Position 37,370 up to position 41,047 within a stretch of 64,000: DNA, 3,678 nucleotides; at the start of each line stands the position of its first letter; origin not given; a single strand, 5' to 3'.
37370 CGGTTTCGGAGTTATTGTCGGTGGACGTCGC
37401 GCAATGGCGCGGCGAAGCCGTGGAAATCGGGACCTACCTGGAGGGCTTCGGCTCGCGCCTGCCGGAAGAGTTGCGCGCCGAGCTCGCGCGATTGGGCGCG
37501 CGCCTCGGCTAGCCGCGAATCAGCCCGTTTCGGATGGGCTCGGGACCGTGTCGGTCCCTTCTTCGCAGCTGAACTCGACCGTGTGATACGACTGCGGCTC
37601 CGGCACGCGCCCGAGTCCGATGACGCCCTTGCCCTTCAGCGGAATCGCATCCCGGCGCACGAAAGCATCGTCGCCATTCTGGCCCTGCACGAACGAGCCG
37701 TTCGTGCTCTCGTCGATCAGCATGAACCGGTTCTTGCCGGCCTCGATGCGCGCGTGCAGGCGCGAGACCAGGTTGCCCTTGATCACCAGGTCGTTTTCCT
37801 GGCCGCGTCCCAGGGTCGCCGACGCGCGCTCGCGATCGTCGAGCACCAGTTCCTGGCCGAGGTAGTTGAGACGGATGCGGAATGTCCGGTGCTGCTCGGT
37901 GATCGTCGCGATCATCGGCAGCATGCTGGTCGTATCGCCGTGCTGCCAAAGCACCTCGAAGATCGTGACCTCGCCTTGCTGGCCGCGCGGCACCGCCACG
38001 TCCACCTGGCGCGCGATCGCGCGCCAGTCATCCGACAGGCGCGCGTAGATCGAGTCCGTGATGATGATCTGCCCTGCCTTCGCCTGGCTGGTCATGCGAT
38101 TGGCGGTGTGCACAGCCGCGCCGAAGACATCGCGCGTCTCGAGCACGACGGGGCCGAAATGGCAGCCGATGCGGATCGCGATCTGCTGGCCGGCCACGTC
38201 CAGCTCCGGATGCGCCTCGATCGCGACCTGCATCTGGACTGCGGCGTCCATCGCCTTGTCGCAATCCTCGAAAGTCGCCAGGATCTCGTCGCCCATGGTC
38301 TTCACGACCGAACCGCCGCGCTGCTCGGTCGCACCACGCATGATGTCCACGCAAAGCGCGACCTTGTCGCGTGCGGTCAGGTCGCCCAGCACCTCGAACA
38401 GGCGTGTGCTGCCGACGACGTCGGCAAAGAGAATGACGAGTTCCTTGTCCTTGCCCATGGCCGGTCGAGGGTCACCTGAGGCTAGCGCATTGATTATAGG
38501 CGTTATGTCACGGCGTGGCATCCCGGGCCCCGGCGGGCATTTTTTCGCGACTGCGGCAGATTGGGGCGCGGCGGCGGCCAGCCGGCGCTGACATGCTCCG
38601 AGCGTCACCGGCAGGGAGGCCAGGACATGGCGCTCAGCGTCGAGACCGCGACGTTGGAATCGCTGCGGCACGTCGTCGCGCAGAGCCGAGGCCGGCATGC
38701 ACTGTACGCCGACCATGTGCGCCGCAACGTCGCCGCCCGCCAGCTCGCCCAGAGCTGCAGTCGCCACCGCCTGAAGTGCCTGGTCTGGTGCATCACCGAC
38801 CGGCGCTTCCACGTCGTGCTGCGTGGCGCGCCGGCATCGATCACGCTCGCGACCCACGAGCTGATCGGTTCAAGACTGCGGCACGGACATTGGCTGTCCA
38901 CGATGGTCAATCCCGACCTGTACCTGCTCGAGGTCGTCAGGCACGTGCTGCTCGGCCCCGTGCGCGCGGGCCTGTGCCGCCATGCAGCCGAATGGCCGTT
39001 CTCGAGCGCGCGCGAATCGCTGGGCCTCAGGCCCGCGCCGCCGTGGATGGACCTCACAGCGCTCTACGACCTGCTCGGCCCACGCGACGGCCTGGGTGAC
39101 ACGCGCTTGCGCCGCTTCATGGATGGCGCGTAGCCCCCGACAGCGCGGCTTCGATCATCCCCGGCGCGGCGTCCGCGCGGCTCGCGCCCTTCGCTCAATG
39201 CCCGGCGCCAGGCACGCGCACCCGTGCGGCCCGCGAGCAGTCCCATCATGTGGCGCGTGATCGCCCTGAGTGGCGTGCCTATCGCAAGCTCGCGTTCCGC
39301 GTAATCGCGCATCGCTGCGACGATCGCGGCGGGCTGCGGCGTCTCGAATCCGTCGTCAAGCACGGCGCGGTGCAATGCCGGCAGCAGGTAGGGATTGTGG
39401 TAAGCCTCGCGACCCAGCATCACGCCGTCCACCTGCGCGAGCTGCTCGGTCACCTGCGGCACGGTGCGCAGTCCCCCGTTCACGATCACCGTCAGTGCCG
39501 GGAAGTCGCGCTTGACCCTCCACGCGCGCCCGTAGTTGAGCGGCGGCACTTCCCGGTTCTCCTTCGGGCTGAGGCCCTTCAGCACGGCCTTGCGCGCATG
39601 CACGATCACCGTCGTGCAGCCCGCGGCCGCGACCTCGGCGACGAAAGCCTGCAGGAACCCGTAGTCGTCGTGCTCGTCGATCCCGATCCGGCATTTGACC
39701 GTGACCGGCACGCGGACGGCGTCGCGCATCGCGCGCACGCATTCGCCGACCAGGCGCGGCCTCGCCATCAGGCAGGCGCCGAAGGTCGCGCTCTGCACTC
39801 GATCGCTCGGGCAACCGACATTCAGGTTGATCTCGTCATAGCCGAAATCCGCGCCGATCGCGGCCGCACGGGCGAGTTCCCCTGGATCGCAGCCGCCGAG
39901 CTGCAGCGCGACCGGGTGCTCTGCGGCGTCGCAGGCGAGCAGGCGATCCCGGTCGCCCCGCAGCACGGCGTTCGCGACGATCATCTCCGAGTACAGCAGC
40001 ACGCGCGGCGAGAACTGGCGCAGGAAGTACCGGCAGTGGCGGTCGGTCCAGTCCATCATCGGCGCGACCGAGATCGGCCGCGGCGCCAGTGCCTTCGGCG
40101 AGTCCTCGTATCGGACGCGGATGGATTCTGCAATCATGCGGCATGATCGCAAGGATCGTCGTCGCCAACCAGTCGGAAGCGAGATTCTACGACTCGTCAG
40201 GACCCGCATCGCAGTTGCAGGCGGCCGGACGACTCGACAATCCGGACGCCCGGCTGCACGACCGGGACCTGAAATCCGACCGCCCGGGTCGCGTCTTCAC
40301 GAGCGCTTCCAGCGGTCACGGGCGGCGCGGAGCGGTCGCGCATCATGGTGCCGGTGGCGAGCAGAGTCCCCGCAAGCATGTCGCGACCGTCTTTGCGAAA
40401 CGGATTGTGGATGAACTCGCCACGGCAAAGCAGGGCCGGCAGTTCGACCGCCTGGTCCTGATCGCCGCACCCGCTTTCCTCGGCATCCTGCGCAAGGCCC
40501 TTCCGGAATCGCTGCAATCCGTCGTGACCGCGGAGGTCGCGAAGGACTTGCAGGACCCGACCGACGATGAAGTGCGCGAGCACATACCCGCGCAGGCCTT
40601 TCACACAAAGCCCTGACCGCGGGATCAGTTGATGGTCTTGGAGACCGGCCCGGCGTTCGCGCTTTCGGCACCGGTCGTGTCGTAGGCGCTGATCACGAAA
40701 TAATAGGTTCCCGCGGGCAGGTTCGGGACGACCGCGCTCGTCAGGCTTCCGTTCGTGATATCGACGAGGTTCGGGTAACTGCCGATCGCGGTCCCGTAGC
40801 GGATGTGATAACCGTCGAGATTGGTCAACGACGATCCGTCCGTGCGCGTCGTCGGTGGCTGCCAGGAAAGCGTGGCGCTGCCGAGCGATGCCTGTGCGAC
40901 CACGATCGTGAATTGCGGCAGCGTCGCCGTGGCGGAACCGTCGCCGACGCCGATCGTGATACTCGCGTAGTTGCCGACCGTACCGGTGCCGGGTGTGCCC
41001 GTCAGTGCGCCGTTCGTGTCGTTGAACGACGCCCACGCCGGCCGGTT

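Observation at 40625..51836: Three-member paralogous family of He_PIG/cadherin-like plus FN3 surface proteins with modular repeat number (2, 5, 1), two of them under c-di-GMP riboswitch control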

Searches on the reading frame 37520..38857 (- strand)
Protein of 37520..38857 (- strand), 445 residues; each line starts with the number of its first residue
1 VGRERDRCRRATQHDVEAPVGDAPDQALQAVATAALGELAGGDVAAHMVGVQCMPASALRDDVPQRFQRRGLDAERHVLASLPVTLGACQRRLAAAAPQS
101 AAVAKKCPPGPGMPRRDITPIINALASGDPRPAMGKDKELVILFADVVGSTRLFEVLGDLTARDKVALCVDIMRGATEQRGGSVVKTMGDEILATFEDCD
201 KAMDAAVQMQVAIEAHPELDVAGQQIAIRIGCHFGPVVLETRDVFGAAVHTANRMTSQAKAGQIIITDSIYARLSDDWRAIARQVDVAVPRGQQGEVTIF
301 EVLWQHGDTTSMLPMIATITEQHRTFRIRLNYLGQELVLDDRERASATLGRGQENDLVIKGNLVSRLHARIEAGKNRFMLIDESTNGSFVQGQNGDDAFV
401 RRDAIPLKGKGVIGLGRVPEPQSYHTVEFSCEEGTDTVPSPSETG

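Call 86: search_protein_families(library=pfam, proteins=[window:37520-38857:-], max_evalue=0.0001)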
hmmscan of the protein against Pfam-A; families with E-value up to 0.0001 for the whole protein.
window:37520-38857:- (445 aa): 3 families
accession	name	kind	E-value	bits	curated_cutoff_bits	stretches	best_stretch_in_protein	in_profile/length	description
PF00211.25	Guanylate_cyc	-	2.6e-17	63.5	21.9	1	138-292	7-172/183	Adenylate and Guanylate cyclase catalytic domain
PF00498.31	FHA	-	2.8e-11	44.1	20.7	1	348-394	2-50/67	FHA domain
PF16697.10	Yop-YscD_cpl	-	8.7e-05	23.1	33.2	0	346-396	18-69/94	Inner membrane component of T3SS, cytoplasmic domain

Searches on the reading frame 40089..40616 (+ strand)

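Call 86: search_protein_families(library=pfam, proteins=[window:40089-40616:+], max_evalue=0.0001)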
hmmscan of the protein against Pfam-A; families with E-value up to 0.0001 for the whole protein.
window:40089-40616:+ (175 aa): 3 families
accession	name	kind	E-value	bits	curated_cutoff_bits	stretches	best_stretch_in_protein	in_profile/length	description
PF10116.14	Host_attach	-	1.5e-35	123.2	26.7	1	23-166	2-138/138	Protein required for attachment to host cells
PF18856.6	baeRF_family12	-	4.4e-31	108.7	27.7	1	22-166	3-138/138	Bacterial archaeo-eukaryotic release factor family 12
PF18854.6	baeRF_family10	-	2.2e-05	25.2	27.1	1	69-169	59-141/143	Bacterial archaeo-eukaryotic release factor family 10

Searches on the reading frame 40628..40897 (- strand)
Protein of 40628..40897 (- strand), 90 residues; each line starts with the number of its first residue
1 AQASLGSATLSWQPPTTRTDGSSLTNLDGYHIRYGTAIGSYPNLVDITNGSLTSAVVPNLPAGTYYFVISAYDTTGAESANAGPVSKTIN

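Call 7: find_homologous_proteins(query=window:40628-40888:-, max_evalue=0.001)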
Query seq(87 aa) (87 aa): 25 proteins with E <= 0.001 among 26 candidates.
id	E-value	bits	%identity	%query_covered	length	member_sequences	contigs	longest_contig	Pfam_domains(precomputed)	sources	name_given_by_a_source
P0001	1.2e-37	145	79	99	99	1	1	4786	-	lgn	-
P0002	3.9e-37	143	79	99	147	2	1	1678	PF05345.19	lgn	-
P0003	2.1e-36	141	78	99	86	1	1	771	-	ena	-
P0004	2.9e-34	134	76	97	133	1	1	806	PF00041.28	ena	-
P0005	1.2e-32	129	76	99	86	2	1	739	-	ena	-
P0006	5.1e-32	127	73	98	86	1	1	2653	-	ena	-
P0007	5.8e-29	117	67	100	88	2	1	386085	PF00041.28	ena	-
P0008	2.6e-28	115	68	98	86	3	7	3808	PF00041.28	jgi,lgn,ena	-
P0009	2.8e-28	115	76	86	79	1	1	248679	-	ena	-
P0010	1.8e-27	113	69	100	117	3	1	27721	-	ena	-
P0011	1.4e-25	107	64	98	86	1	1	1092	-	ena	-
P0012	1.3e-24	104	62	99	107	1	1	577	-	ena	-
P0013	1.4e-24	103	63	97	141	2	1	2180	PF05345.19,PF00041.28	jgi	jgi:hypothetical protein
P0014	9.0e-24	101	59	99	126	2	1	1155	PF00041.28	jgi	jgi:hypothetical protein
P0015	1.2e-23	100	63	100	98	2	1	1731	PF00041.28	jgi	-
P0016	6.1e-22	95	59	98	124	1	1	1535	PF00041.28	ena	-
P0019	4.9e-18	83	57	94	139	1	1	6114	PF00041.28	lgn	-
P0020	4.9e-17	79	55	95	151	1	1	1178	PF00041.28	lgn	-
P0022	8.2e-17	79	47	95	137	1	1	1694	PF00041.28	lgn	-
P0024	1.5e-15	75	48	99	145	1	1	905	PF05345.19,PF00041.28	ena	-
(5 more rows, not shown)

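Call 16: find_related_loci(query=A2, collection=genome_contigs, flank=6000)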
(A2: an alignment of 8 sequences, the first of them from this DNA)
Query A2 (90 aa) in genome_contigs; peptide patterns used: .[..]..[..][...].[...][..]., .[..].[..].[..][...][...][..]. (x = any residue, [..] = any of these).
599 stretches matched a pattern (row limit reached: there are more); 376 encode a relative of the query (tblastn E <= 1e-3); the best 80 are kept; 80 distinct loci.
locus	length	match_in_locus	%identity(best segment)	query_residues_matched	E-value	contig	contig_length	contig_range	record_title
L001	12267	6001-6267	82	2-90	2e-44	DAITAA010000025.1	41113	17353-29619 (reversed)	MAG TPA_asm: Steroidobacteraceae bacterium isolate CTOTU26092 NODE_252_length_41113_cov_9.785888, whole genome shotgun s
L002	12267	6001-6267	79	2-90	1e-42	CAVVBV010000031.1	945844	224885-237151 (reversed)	MAG: uncultured Gammaproteobacteria bacterium isolate MFD02809.bin.1.112 genome assembly, contig: contig_83372, whole ge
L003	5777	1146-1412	75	2-90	4e-41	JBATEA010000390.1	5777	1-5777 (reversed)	MAG: Steroidobacteraceae bacterium isolate MFD10090_ilm_asm_bin24 k127_70434, whole genome shotgun sequence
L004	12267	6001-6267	73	2-90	8e-40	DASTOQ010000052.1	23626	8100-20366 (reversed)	MAG TPA_asm: Steroidobacteraceae bacterium isolate SMAG_U2174 k141_851569, whole genome shotgun sequence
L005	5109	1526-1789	76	2-89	6e-40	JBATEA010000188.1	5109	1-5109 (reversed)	MAG: Steroidobacteraceae bacterium isolate MFD10090_ilm_asm_bin24 k127_89466, whole genome shotgun sequence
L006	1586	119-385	74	2-90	1e-39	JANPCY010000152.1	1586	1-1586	MAG: Steroidobacteraceae bacterium isolate VAR_78_metabat_449_sub VAR_78_k141_368937, whole genome shotgun sequence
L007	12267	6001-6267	71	2-90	1e-37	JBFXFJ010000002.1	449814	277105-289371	MAG: Steroidobacteraceae bacterium isolate CA_2019_TPIn_137 NODE_47_length_449814_cov_26.571435_TPIn, whole genome shotg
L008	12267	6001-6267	69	2-90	2e-36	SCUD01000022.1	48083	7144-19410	MAG: Gammaproteobacteria bacterium isolate FW602_bin.2 FW602_bin.2-16332, whole genome shotgun sequence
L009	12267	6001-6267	64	2-90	4e-34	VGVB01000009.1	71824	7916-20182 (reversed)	MAG: Gammaproteobacteria bacterium isolate M_DeepCast_65m_mx_133 M_DeepCast_65m_mx_133_Ga0194120_10000531, whole genome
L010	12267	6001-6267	63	2-90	2e-32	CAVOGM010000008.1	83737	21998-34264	MAG: uncultured Gammaproteobacteria bacterium isolate MFD09779.bin.3.249 genome assembly, contig: contig_77880, whole ge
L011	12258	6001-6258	67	4-89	2e-32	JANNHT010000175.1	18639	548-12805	MAG: Gammaproteobacteria bacterium isolate SOY_6_C_metabat_215 SOY_6_C_k141_506866, whole genome shotgun sequence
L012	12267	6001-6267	62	2-90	7e-32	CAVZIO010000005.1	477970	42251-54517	MAG: uncultured Gammaproteobacteria bacterium isolate MFD00962.bin.2.91 genome assembly, contig: contig_37668, whole gen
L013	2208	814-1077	66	2-89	4e-32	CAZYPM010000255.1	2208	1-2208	MAG TPA_asm: uncultured Steroidobacteraceae bacterium isolate SRP329715_co1_238 genome assembly, contig: NODE_86176_leng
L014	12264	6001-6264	61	2-89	1e-31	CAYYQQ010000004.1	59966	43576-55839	MAG TPA_asm: uncultured Steroidobacteraceae bacterium isolate SRP119689_co1_174 genome assembly, contig: NODE_552_length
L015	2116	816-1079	58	2-89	8e-30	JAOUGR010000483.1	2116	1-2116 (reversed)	MAG: Gammaproteobacteria bacterium isolate 4_1_May_SF_Bin34 4_1_May_SF_Bin34_scaffold_57576_c1, whole genome shotgun seq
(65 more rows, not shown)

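Call 42: predict_structure(alignment_id=A1)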
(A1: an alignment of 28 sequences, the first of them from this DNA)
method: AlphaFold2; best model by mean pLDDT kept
length: 90 residues; sequences in the alignment: 28
mean_pLDDT: 89.0   pTM: 0.77
mean pLDDT of the five models: 89.0, 88.2, 87.9, 86.9, 84.2
residues with pLDDT >= 90: 55; 70-90: 32; 50-70: 3; < 50: 0
segments of 3 or more residues with pLDDT < 50: none
pLDDT, mean of each block of 10 residues (from residue 1): 81 82 84 95 94 93 95 88 90
secondary structure, 60 per line:
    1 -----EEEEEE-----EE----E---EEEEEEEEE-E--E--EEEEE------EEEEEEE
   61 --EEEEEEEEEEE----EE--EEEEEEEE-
elements in order: E6-11 E27-35 E43-47 E54-60 E63-73 E82-89

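Call 47: fold_search(model_id=the predicted structure, library=pdb)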
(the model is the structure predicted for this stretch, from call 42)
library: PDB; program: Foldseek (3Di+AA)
matches with E <= 10: 1494; with E <= 0.001: 1
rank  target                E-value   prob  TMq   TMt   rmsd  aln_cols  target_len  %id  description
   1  4wtw_B                9.1e-04  1.00  0.66  0.64   2.9        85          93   28  Crystal structure of the third FnIII domain of integrin beta4 (released 2015-02-11)
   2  4wtw_A                1.2e-03  1.00  0.68  0.64   3.7        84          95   27  Crystal structure of the third FnIII domain of integrin beta4 (released 2015-02-11)
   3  2yrz_MODEL_1_A        1.4e-03  1.00  0.69  0.54   3.6        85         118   26  Solution structure of the fibronectin type III domain of human Integrin beta-4 (released 2008-04-08)
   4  6hyf_B                1.5e-03  1.00  0.63  0.58   3.4        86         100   29  Crystal structure of the third FNIII domain from rat beta4 integrin, a binding site for periaxin (released 2019-05-08)
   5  4u3h                  1.8e-03  1.00  0.69  0.62   2.3        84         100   31  Crystal structure of FN3con (released 2015-02-11)
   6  6hyf_A                2.0e-03  1.00  0.68  0.58   3.7        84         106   26  Crystal structure of the third FNIII domain from rat beta4 integrin, a binding site for periaxin (released 2019-05-08)
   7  6zva_A                2.0e-03  1.00  0.62  0.59   5.0        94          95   19  Crystal structure of My5 (released 2021-08-04)
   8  5e53_A                2.4e-03  1.00  0.68  0.23   2.8        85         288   20  Crystal structure of chicken CNTN1 FN1-FN3 domains (released 2016-08-31)
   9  1va9_MODEL_1_A        2.5e-03  1.00  0.61  0.47   4.4        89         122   21  Solution structure of the second FNIII domain of DSCAML1 protein (released 2005-02-22)
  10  3b83_C                2.5e-03  1.00  0.56  0.52   5.3        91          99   28  Computer-Based Redesign of a beta Sandwich Protein Suggests that Extensive Negative Design Is Not Required for De Novo (released 2008-11-04)
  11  6hyf_C                2.9e-03  1.00  0.67  0.67   2.9        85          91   28  Crystal structure of the third FNIII domain from rat beta4 integrin, a binding site for periaxin (released 2019-05-08)
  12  1fna                  3.4e-03  1.00  0.61  0.60   3.9        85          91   25  CRYSTAL STRUCTURE OF THE TENTH TYPE III CELL ADHESION MODULE OF HUMAN FIBRONECTIN (released 1994-04-30)
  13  5dft_A                3.6e-03  1.00  0.65  0.66   2.9        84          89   17  Structure of the Eleventh Type III Domain from Human Fibronectin (released 2016-09-14)
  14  5e53_C                3.8e-03  1.00  0.68  0.23   6.3        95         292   20  Crystal structure of chicken CNTN1 FN1-FN3 domains (released 2016-08-31)
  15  5n48_D                3.8e-03  1.00  0.62  0.60   3.3        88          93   23  Structure of Anticalin N9B in complex with extra-domain B of human oncofetal fibronectin (released 2018-02-14)
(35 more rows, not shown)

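Call 70: search_protein_representatives(protein=window:40628-40897:-)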
Query: 90 residues. Proteins with E-value up to 0.001 (for the whole library): 9413; up to 1e-10: 2309; up to 1e-30: 13. The best 150 are listed.
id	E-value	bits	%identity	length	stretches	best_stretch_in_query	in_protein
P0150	4.4e-97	333.2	38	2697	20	24-81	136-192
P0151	5.6e-81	281.8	37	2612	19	22-80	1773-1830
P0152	6.4e-53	192.3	29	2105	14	4-88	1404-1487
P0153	2.3e-51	187.3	39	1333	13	22-89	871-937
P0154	2.6e-51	187.1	46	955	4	7-84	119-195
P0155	1.8e-50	184.4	35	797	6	4-88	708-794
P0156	1.9e-43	162.0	39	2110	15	23-82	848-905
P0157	1.0e-40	153.3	35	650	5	8-84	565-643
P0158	3.4e-40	151.6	31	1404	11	2-81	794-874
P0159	5.7e-40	150.9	39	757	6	13-89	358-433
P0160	3.5e-34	132.5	29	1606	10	4-86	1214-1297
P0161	3.5e-33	129.3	47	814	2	4-89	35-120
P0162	1.0e-32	127.8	74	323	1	2-90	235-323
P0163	1.3e-30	121.1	47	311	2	3-90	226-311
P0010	2.6e-29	116.9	70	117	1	2-89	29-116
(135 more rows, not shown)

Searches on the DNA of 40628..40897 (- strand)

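Call 17: search_rna_families(sources=[L001, L002, L003, L004, L005, L007, L008, L009, L010, L011, L012, L014, L076], threshold=gathering)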
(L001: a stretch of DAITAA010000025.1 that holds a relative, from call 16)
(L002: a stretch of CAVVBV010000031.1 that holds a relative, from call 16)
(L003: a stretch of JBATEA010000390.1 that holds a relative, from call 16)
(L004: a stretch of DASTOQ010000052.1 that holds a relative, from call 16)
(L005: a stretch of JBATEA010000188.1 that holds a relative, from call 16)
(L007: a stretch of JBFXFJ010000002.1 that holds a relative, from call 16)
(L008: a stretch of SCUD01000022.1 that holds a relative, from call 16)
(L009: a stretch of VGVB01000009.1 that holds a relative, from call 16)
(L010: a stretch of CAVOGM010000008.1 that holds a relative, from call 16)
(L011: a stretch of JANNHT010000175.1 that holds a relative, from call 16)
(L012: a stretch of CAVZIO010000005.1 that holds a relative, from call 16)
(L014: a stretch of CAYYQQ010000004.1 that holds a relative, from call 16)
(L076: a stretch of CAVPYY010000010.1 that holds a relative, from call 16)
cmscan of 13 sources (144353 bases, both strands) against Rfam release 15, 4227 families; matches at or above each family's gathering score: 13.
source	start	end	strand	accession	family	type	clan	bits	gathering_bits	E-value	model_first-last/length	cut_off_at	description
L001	5116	5202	+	RF01051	c-di-GMP-I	Cis-reg; riboswitch;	CL00126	80.3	35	7.9e-14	1-87/87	no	c-di-GMP-I riboswitch aptamer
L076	4367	4453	+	RF01051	c-di-GMP-I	Cis-reg; riboswitch;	CL00126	79.7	35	1.1e-13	1-87/87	no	c-di-GMP-I riboswitch aptamer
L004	5528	5614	+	RF01051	c-di-GMP-I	Cis-reg; riboswitch;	CL00126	78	35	2.8e-13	1-87/87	no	c-di-GMP-I riboswitch aptamer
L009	5115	5201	+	RF01051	c-di-GMP-I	Cis-reg; riboswitch;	CL00126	76.7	35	5.8e-13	1-87/87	no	c-di-GMP-I riboswitch aptamer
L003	355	441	+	RF01051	c-di-GMP-I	Cis-reg; riboswitch;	CL00126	76.1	35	8.3e-13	1-87/87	no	c-di-GMP-I riboswitch aptamer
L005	645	731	+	RF01051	c-di-GMP-I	Cis-reg; riboswitch;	CL00126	76.1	35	8.4e-13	1-87/87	no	c-di-GMP-I riboswitch aptamer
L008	5116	5203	+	RF01051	c-di-GMP-I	Cis-reg; riboswitch;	CL00126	75.8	35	9.5e-13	1-87/87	no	c-di-GMP-I riboswitch aptamer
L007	5210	5296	+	RF01051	c-di-GMP-I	Cis-reg; riboswitch;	CL00126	74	35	2.7e-12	1-87/87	no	c-di-GMP-I riboswitch aptamer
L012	5204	5290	+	RF01051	c-di-GMP-I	Cis-reg; riboswitch;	CL00126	69.5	35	3.3e-11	1-87/87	no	c-di-GMP-I riboswitch aptamer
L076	4559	4637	+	RF03167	c-di-GMP-I-GGC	Cis-reg; riboswitch;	CL00126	69.5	59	5.1e-14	1-80/80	no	c-di-GMP-I-GGC riboswitch aptamer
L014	4421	4496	+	RF03167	c-di-GMP-I-GGC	Cis-reg; riboswitch;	CL00126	66.7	59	3.2e-13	1-80/80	no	c-di-GMP-I-GGC riboswitch aptamer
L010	4099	4177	+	RF03167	c-di-GMP-I-GGC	Cis-reg; riboswitch;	CL00126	65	59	9.5e-13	1-80/80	no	c-di-GMP-I-GGC riboswitch aptamer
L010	1840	1915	+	RF03167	c-di-GMP-I-GGC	Cis-reg; riboswitch;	CL00126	64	59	1.9e-12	1-80/80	no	c-di-GMP-I-GGC riboswitch aptamer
